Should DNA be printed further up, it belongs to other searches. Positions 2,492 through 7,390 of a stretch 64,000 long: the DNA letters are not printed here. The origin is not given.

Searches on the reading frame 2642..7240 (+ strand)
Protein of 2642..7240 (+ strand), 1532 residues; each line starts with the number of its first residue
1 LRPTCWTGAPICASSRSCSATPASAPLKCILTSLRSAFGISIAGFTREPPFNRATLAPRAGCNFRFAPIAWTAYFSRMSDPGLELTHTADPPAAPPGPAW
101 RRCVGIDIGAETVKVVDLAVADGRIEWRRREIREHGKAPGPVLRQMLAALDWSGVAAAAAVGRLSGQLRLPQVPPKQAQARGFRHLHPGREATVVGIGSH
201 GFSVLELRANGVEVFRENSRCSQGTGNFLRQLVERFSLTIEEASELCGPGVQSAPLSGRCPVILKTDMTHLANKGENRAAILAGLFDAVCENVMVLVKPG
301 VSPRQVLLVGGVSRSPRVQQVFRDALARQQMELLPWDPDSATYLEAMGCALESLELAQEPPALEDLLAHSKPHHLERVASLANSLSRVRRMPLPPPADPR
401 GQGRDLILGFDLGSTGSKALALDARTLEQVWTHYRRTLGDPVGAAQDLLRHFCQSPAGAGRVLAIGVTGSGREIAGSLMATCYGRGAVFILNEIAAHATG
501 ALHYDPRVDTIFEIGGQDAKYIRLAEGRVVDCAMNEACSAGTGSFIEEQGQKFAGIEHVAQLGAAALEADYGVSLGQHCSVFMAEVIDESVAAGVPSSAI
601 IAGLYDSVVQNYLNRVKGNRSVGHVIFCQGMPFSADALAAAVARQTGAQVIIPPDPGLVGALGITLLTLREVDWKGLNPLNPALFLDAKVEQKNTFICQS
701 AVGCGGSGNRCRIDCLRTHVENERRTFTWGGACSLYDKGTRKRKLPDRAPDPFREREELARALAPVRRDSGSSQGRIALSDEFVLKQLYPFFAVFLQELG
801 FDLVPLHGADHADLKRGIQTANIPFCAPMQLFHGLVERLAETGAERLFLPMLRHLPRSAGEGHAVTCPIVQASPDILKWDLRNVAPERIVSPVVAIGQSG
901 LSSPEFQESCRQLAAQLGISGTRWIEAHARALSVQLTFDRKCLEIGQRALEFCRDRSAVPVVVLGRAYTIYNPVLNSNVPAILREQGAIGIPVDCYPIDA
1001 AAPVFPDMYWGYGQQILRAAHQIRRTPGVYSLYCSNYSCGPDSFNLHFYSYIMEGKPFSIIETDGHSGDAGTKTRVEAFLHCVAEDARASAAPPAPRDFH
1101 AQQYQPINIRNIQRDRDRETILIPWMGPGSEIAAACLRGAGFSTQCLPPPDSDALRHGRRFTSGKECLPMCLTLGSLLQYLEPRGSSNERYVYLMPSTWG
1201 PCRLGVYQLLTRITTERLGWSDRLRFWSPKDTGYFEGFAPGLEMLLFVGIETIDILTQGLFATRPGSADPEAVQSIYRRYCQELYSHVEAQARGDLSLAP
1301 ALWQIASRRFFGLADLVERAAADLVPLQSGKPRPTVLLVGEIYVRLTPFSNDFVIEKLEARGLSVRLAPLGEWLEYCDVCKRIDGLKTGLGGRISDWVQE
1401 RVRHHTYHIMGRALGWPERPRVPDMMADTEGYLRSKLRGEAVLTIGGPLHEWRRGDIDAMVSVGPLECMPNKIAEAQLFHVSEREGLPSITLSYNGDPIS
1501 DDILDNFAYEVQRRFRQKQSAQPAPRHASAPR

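Call 55: search_protein_families(library=pfam, proteins=[window:2642-7240:+], max_evalue=0.001)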
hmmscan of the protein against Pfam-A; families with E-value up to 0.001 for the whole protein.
window:2642-7240:+ (1532 aa): 2 families
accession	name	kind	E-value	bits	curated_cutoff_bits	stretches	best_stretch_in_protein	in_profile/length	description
PF09989.15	DUF2229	-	1e-35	123.8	29.4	1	777-994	2-216/218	CoA enzyme activase uncharacterised domain (DUF2229)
PF01869.26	BcrAD_BadFG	-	1.2e-35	123.8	31.5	2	408-666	1-269/271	BadF/BadG/BcrA/BcrD ATPase family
